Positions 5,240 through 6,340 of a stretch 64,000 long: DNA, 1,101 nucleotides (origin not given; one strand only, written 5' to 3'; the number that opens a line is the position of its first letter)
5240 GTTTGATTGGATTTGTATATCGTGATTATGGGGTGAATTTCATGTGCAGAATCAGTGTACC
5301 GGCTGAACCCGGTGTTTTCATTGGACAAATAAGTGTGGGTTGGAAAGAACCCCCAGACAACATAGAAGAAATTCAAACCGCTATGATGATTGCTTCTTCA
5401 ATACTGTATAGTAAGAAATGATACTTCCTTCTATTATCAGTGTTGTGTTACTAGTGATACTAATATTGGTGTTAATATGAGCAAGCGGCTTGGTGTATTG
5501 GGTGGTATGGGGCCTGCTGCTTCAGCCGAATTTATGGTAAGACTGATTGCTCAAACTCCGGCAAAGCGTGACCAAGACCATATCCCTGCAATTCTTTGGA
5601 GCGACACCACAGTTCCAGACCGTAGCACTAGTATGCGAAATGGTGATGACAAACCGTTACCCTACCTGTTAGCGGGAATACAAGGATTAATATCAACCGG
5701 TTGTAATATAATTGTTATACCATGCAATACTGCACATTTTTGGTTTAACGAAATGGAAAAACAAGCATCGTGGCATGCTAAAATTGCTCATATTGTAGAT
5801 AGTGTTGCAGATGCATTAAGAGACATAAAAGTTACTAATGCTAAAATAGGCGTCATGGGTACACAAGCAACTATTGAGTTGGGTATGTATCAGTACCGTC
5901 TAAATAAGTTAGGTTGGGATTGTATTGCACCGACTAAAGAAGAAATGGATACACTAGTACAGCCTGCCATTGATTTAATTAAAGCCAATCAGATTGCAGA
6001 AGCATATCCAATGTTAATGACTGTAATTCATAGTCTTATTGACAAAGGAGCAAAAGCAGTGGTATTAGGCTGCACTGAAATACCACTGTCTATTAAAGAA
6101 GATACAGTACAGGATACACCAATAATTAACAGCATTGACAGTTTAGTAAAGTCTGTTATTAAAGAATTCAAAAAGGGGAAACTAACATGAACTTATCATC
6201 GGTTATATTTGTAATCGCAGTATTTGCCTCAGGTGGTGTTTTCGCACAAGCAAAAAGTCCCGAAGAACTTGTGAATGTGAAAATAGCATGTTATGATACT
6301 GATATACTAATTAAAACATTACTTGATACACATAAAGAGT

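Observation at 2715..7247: Plus-strand envelope cassette: solute-binding protein, Asp/Glu-type symporter, aspartate racemase and PbpG-like DD-endopeptidase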

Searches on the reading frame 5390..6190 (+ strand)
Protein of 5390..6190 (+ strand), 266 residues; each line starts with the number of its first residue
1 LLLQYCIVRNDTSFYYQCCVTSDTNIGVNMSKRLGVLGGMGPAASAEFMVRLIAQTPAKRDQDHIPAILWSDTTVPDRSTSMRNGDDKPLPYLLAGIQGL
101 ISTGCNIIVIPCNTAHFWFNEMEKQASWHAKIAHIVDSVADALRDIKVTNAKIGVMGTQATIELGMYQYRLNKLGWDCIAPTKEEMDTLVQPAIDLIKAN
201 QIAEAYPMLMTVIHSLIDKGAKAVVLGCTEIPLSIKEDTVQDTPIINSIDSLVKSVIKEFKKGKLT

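Call 3: search_protein_families(library=pfam, proteins=[window:5390-6190:+], max_evalue=0.01)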
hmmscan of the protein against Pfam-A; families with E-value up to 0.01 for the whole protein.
window:5390-6190:+ (266 aa): 1 family
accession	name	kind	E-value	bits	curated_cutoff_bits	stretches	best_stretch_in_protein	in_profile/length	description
PF01177.27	Asp_Glu_race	-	3.8e-38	131.8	31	1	37-255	1-210/211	Asp/Glu/Hydantoin racemase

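Call 8: search_dna_similar(query=window:5471-6190:+, collection=phages, mode=protein, max_rows=20, max_evalue=0.001)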
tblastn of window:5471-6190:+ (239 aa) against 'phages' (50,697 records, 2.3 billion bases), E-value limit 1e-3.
Records with a match: 15; places in all: 15; records where one place covers at least 80% of the query: 15.
Best place of each record, by identity: <60% 15.
By first word of the organism name: Bacteriophage 5; Salmonella 4; Escherichia 2; Listeria 2; Acinetobacter 2.
By host as written in the record: - 7; Homo sapiens 3; Escherichia coli O157:H7 ATCC 43895 2; Listeria monocytogenes 2; Salmonella enterica subsp. enterica serovar Kentucky 1.
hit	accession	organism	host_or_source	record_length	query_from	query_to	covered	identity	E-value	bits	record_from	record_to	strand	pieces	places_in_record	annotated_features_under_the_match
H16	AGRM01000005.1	Salmonella enterica subsp. houtenae str. ATCC BAA-1581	Homo sapiens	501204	3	235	97%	36.8%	4e-38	146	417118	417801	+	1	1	aspartate racemase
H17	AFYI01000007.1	Salmonella enterica subsp. enterica serovar Infantis str. ...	Homo sapiens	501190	3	235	97%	35.9%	4e-38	146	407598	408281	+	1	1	aspartate racemase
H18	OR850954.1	Salmonella phage S.Kent 1-2-1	Salmonella enterica subsp. enterica ...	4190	3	235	97%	35.9%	8e-38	145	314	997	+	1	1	record has no annotation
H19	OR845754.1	Escherichia phage ECO95 1-6-1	Escherichia coli O157:H7 ATCC 43895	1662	13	235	93%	35.3%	2e-34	134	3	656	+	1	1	record has no annotation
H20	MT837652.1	Bacteriophage sp.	human fecal samples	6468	5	231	95%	30.3%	1e-32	130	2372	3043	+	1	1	record has no annotation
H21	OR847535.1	Listeria phage LM 4-11-1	Listeria monocytogenes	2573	3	231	96%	29.4%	3e-27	114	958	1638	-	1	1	record has no annotation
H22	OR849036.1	Listeria phage LM 4-14-1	Listeria monocytogenes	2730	3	231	96%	29.4%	3e-27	114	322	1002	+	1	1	record has no annotation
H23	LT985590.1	Bacteriophage sp.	-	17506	3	229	95%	29.1%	5e-24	105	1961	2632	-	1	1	record has no annotation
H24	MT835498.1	Bacteriophage sp.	human fecal samples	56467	3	218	90%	29.7%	5e-27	114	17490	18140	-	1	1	record has no annotation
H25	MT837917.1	Bacteriophage sp.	human fecal samples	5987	5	230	95%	28.2%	2e-20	95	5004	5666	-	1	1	record has no annotation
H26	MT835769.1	Bacteriophage sp.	human fecal samples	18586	5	205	84%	31.2%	2e-27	115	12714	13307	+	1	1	record has no annotation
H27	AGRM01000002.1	Salmonella enterica subsp. houtenae str. ATCC BAA-1581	Homo sapiens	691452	5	225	92%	27.2%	6e-5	49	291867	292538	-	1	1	aspartate racemase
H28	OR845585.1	Escherichia phage ECO95 1-6-1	Escherichia coli O157:H7 ATCC 43895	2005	5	225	92%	26.6%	5e-5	49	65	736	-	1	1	record has no annotation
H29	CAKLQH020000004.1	Acinetobacter phage MD-2021a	not known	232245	5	208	85%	23.6%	2e-6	54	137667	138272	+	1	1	ygeA: aspartate racemase family protein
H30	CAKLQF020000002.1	Acinetobacter phage MD-2021a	not known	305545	5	208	85%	23.6%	2e-6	54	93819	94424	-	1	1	ygeA: aspartate racemase family protein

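Call 10: search_protein_families(library=ncbifam, proteins=[window:5390-6190:+], max_evalue=0.01)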
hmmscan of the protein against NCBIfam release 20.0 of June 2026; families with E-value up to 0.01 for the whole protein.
window:5390-6190:+ (266 aa): 6 families
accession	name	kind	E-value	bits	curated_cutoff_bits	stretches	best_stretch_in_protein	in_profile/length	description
NF052483.1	racemase_CuyB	equivalog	1.8e-65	221.1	190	1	34-258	1-223/225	cysteate racemase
TIGR00035.1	asp_race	subfamily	2.1e-46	158.4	93.1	1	31-258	2-225/236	amino acid racemase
NF007569.0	PRK10200.1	equivalog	7.5e-15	55.3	417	1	32-239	2-208/230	aspartate/glutamate racemase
NF002035.0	PRK00865.1-3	equivalog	7.9e-09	35.5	328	1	98-251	59-210/267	glutamate racemase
TIGR00067.1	glut_race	equivalog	9.1e-08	31.8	146.65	1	105-233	62-185/251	glutamate racemase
NF002034.1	PRK00865.1-1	equivalog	0.0015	17.8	408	1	106-237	63-190/260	glutamate racemase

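Call 11: find_homologous_proteins(query=window:5477-6190:+)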
Query window:5477-6190:+ (237 aa): 7527 proteins with E <= 0.001 among 8000 candidates; the best 120 are listed.
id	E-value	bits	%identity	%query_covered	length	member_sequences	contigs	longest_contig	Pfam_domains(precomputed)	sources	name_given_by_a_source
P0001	1.1e-153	527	100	100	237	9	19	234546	PF01177.28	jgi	jgi:aspartate racemase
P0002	6.2e-137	472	89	99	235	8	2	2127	PF01177.28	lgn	-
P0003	6.7e-137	472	89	100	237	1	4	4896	PF01177.28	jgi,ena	jgi:aspartate racemase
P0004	1.1e-136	472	88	99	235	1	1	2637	PF01177.28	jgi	jgi:aspartate racemase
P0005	1.6e-135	468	86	100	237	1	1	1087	PF01177.28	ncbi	-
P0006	2.7e-135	467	86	100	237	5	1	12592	PF01177.28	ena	-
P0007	4.7e-135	466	86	99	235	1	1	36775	PF01177.28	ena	-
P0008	1.0e-134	465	87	100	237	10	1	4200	PF01177.28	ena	-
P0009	3.3e-134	464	86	100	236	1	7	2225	PF01177.28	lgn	-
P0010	7.7e-134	462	86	100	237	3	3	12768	PF01177.28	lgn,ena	-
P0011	1.4e-133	461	85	100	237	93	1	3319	PF01177.28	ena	-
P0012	3.8e-133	460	86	98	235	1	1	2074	PF01177.28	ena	-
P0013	7.6e-133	459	87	99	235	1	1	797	PF01177.28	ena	-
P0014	1.2e-132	458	86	99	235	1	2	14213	PF01177.28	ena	-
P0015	1.3e-132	458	85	98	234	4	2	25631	PF01177.28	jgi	-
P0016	1.4e-132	458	86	98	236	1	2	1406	PF01177.28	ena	-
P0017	1.9e-132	458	85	98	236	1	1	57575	PF01177.28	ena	-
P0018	2.3e-132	458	86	98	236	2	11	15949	PF01177.28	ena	-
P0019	2.5e-132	457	85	98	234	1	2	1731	PF01177.28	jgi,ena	jgi:aspartate racemase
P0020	2.6e-132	457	85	100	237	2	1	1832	PF01177.28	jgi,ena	-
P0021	3.2e-132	457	86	98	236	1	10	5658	PF01177.28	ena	-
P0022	3.8e-132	457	85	98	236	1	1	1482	PF01177.28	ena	-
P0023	4.0e-132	457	85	98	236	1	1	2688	PF01177.28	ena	-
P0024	4.8e-132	456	85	98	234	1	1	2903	PF01177.28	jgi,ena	jgi:aspartate racemase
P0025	6.0e-132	456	85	98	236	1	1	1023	PF01177.28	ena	-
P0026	7.1e-132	456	85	99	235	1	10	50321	PF01177.28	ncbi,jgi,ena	jgi:aspartate racemase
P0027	9.0e-132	456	85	98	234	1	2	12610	PF01177.28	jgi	-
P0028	1.3e-131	455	87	97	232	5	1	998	PF01177.28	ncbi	-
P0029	2.2e-131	454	84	99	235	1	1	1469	PF01177.28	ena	-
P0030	2.4e-131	454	85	98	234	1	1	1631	PF01177.28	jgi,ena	jgi:aspartate racemase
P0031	3.1e-131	454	85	99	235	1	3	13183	PF01177.28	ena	-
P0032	3.1e-131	454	85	98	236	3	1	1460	PF01177.28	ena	-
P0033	5.8e-131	453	85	98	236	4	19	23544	PF01177.28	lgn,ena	-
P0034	6.2e-131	453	83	99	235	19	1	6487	PF01177.28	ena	-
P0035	9.5e-131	452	84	100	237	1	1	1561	PF01177.28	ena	-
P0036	2.3e-130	451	84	99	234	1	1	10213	PF01177.28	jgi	-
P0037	2.5e-130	451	85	99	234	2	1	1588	PF01177.28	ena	-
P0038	4.1e-130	450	85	98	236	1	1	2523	PF01177.28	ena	-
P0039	5.8e-130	450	85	97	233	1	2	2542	PF01177.28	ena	-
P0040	1.1e-129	449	83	99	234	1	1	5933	PF01177.28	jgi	-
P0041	1.3e-129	449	83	100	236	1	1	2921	PF01177.28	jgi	-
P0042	1.4e-129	448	85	98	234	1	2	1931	PF01177.28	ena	-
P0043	1.6e-129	448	84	98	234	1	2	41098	PF01177.28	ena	-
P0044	2.9e-129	447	83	99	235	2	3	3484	PF01177.28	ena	-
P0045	3.8e-129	447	83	99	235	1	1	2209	PF01177.28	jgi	jgi:aspartate racemase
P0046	7.0e-129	446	84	98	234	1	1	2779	PF01177.28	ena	-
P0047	1.0e-128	446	84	99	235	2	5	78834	PF01177.28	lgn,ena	-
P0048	2.9e-128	444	83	98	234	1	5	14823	PF01177.28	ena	-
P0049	1.4e-127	442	83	98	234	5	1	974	PF01177.28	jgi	-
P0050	4.4e-127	440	83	98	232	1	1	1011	PF01177.28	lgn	-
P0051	2.5e-125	435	82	98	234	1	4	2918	PF01177.28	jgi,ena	-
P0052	5.0e-125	434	82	97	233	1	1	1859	PF01177.28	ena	-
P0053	5.0e-125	434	82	97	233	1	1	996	PF01177.28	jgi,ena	-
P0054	7.0e-125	433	82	98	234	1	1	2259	PF01177.28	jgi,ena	-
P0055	1.8e-124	432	81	97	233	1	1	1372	PF01177.28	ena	-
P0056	2.4e-124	431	81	98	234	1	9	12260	PF01177.28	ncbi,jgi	jgi:aspartate racemase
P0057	3.5e-124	431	81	99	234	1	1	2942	PF01177.28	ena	-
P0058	4.7e-124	430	81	98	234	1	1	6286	PF01177.28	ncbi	-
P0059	6.9e-124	430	78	100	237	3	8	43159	PF01177.28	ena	-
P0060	8.6e-124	429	82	98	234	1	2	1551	PF01177.28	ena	-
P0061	2.3e-123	428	81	98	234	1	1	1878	PF01177.28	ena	-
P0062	3.0e-123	428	78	100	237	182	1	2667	PF01177.28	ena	-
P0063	1.1e-122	426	80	98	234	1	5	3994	PF01177.28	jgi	-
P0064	3.0e-122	424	80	98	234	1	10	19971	PF01177.28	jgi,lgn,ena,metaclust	metaclust:\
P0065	6.0e-122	423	80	97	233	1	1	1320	PF01177.28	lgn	-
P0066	1.1e-121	423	80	98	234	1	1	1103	PF01177.28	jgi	-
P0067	1.4e-121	422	79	98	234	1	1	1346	PF01177.28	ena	-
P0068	2.1e-121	422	79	98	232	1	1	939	PF01177.28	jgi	jgi:aspartate racemase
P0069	5.2e-121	420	76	99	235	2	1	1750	PF01177.28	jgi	jgi:aspartate racemase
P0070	6.7e-121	420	81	99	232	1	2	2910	PF01177.28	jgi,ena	jgi:aspartate racemase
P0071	6.8e-121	420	77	100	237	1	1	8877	PF01177.28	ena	-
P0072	9.4e-121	420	77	100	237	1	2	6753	PF01177.28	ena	-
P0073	1.4e-120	419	76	99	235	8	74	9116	PF01177.28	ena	-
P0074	2.7e-120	418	81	98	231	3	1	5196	PF01177.28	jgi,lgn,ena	jgi:aspartate racemase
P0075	4.7e-120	417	76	100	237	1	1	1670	PF01177.28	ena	-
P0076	5.1e-120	417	76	99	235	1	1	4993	PF01177.28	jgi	-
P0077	1.2e-119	416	76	100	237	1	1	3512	PF01177.28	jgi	jgi:aspartate racemase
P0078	2.0e-119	415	77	100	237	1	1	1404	PF01177.28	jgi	jgi:aspartate racemase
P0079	2.6e-119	415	75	99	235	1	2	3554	PF01177.28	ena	-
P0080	4.2e-119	414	76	100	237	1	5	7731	PF01177.28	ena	-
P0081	4.4e-119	414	76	100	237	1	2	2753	PF01177.28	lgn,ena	-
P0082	4.7e-119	414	76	100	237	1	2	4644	PF01177.28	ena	-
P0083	5.2e-119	414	77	100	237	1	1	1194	PF01177.28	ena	-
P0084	7.2e-119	413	77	100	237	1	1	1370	PF01177.28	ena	-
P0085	7.7e-119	413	76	100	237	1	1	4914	PF01177.28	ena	-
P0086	8.8e-119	413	76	100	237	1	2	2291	PF01177.28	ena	-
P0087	8.8e-119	413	75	99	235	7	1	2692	PF01177.28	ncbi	-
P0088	9.3e-119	413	75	100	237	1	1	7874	PF01177.28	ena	-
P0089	1.0e-118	413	78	98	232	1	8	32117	PF01177.28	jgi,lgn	-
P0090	1.4e-118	412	76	99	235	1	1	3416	PF01177.28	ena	-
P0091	1.6e-118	412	76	100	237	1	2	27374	PF01177.28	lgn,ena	-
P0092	2.0e-118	412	78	96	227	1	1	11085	PF01177.28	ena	-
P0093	2.2e-118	412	75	100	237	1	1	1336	PF01177.28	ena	-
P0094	3.5e-118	411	79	99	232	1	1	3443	PF01177.28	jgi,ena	jgi:aspartate racemase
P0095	4.0e-118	411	75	100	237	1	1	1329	PF01177.28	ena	-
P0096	5.4e-118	411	78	99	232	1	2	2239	PF01177.28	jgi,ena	jgi:aspartate racemase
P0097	5.7e-118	410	75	100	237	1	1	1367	PF01177.28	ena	-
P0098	5.9e-118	410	76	100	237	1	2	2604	PF01177.28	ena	-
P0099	7.9e-118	410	75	100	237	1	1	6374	PF01177.28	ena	-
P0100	9.3e-118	410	75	99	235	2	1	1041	PF01177.28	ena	-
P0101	1.1e-117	410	75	100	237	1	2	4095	PF01177.28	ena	-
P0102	1.1e-117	410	75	100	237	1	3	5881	PF01177.28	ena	-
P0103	2.1e-117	409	76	100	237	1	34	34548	PF01177.28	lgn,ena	-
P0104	2.4e-117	408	76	97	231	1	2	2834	PF01177.28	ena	-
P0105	3.6e-117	408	76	99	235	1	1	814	PF01177.28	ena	-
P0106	9.1e-117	407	75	98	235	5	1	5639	PF01177.28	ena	-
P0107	1.9e-116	405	76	99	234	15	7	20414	PF01177.28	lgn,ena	-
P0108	2.9e-116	405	77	99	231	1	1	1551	PF01177.28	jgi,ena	jgi:aspartate racemase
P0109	1.5e-114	399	77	97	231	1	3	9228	PF01177.28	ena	-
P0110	3.2e-114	398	78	98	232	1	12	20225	PF01177.28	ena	-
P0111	6.1e-114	397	78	97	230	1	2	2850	PF01177.28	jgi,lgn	jgi:aspartate racemase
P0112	7.4e-114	397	75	99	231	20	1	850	PF01177.28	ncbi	-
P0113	7.9e-114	397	77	97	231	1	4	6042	PF01177.28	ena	-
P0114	2.2e-113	395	76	99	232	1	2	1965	PF01177.28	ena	-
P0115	1.2e-112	393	77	98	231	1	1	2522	PF01177.28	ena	-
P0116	1.4e-112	393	77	97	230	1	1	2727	PF01177.28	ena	-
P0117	1.7e-112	393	74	97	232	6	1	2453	PF01177.28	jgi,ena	jgi:aspartate racemase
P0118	3.1e-112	392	76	97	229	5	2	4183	PF01177.28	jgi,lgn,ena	jgi:aspartate racemase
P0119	3.6e-112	391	80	91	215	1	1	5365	PF01177.28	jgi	jgi:aspartate racemase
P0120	7.2e-112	391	77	97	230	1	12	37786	PF01177.28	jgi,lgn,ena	jgi:aspartate racemase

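Call 12: find_encoding_contigs(protein=P0047, flank=10000, max_places=3)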
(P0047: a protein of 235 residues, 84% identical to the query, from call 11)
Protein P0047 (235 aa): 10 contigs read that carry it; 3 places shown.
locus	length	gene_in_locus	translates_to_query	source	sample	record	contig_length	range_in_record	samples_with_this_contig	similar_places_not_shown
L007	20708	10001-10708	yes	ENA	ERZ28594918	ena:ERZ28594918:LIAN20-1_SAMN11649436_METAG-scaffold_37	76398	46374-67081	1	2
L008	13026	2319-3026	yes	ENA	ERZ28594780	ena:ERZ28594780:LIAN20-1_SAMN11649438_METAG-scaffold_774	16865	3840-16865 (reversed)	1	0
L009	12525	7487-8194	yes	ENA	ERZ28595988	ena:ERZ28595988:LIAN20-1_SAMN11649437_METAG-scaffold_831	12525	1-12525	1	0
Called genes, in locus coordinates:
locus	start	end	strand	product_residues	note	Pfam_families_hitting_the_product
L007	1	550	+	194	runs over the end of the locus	PF16473:Rv2179c-like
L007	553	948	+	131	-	-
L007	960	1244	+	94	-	PF03819:MazG (weak)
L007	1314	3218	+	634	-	PF00012:HSP70, PF06723:MreB_Mbl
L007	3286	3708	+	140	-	PF00011:HSP20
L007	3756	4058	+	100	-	PF02617:ClpS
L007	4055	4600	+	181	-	PF01126:Heme_oxygenase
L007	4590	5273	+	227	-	PF05996:Fe_bilin_red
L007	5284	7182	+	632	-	-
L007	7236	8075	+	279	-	PF00497:SBP_bac_3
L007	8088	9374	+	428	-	PF00375:SDF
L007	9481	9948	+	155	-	-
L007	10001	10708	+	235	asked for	PF01177:Asp_Glu_race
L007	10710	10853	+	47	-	-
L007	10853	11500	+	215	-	PF09825:BPL_N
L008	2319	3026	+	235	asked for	PF01177:Asp_Glu_race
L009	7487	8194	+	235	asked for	PF01177:Asp_Glu_race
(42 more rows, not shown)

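Call 13: find_encoding_contigs(protein=P0026, flank=10000, max_places=3)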
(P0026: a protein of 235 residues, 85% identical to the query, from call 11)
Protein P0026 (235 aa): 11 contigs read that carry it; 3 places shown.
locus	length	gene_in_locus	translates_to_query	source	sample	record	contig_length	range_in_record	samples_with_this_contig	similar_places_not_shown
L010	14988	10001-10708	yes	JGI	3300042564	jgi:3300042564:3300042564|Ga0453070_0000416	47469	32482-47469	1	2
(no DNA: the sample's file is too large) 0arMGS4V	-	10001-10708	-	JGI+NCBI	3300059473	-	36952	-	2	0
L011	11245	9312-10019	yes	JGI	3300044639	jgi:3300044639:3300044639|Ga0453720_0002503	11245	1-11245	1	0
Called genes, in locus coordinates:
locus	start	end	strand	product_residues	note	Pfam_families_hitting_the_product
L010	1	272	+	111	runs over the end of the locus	-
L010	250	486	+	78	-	PF01165:Ribosomal_S21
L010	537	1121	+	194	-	PF16473:Rv2179c-like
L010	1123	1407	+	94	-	PF03819:MazG (weak)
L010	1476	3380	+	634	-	PF00012:HSP70, PF06723:MreB_Mbl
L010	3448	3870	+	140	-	PF00011:HSP20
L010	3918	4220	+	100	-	PF02617:ClpS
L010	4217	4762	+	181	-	PF01126:Heme_oxygenase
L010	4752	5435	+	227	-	PF05996:Fe_bilin_red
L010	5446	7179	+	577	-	-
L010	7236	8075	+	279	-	PF00497:SBP_bac_3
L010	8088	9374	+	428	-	PF00375:SDF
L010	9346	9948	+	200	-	-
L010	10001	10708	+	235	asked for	PF01177:Asp_Glu_race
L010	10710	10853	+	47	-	-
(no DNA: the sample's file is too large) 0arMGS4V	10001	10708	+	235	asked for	PF01177:Asp_Glu_race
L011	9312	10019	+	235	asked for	PF01177:Asp_Glu_race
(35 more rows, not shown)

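Call 15: find_related_loci(query=window:5477-6190:+, collection=viral_contigs, flank=10000)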
Query window:5477-6190:+ (237 aa) in viral_contigs; peptide patterns used: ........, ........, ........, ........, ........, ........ (x = any residue, [..] = any of these).
8 stretches matched a pattern; 8 encode a relative of the query (tblastn E <= 1e-3); 8 distinct loci.
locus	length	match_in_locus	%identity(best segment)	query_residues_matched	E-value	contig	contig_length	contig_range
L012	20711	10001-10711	100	1-237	8e-162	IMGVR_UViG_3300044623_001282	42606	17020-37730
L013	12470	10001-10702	85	1-234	3e-140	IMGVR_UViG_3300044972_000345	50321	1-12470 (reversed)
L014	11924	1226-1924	80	1-233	7e-131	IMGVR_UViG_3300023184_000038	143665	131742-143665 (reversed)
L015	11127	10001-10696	80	1-235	7e-129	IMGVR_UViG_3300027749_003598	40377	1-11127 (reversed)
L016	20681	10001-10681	71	3-232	5e-112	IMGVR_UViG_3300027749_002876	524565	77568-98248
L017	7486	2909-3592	69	3-233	3e-110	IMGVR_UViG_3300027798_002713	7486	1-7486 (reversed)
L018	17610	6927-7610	68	3-233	3e-109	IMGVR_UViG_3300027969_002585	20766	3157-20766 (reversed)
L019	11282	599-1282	68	3-233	3e-109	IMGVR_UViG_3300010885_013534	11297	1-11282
